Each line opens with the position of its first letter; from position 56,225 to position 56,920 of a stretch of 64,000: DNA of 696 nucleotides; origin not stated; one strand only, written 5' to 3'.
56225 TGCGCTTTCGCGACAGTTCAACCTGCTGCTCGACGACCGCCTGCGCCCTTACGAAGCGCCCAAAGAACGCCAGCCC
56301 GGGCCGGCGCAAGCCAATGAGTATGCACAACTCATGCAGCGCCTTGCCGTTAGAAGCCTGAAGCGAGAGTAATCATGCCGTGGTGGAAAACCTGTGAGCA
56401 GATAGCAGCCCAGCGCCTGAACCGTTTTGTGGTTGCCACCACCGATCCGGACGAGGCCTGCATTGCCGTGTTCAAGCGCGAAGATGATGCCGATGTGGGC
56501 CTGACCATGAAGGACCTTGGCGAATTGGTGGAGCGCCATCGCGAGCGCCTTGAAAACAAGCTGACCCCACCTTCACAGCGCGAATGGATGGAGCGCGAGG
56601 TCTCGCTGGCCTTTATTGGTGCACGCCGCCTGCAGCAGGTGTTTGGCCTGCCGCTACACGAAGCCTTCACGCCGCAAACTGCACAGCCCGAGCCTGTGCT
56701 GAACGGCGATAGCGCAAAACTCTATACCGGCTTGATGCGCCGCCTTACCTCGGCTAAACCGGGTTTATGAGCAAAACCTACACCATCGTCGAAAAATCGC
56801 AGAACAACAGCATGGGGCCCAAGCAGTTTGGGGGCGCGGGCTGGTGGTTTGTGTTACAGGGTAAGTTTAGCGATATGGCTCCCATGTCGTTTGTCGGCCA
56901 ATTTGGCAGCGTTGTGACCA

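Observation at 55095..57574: Six-gene translationally coupled operon of small unknown proteins, four of them paralogs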

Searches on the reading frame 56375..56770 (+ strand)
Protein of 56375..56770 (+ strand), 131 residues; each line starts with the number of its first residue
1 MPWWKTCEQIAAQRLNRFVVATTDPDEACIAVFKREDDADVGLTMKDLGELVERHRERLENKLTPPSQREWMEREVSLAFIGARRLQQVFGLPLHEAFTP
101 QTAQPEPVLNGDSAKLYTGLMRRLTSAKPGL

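Call 3: search_protein_families(library=pfam, proteins=[window:56375-56770:+], max_evalue=1)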
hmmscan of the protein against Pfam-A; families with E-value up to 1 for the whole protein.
window:56375-56770:+ (131 aa): 0 families

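Call 4: search_protein_families(library=phrogs, proteins=[window:56375-56770:+], max_evalue=1)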
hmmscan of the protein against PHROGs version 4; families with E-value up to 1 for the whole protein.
window:56375-56770:+ (131 aa): 0 families

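Call 65: search_protein_families(library=ncbifam, proteins=[window:56375-56767:+], max_evalue=1)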
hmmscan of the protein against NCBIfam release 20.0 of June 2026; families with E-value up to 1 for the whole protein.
window:56375-56767:+ (131 aa): 0 families

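Call 66: search_protein_families(library=padloc, proteins=[window:56375-56767:+], max_evalue=1)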
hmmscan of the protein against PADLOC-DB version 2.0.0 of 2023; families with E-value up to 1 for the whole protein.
window:56375-56767:+ (131 aa): 0 families

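Call 93: search_dna_similar(query=window:56375-56767:+, collection=plasmids, mode=protein, max_evalue=0.01, max_rows=5)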
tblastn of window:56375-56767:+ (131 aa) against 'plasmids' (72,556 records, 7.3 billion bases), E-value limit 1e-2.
No match.

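Call 94: search_dna_similar(query=window:56375-56767:+, collection=phages, mode=protein, max_evalue=0.01, max_rows=5)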
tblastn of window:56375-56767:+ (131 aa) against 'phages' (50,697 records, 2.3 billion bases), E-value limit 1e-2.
No match.
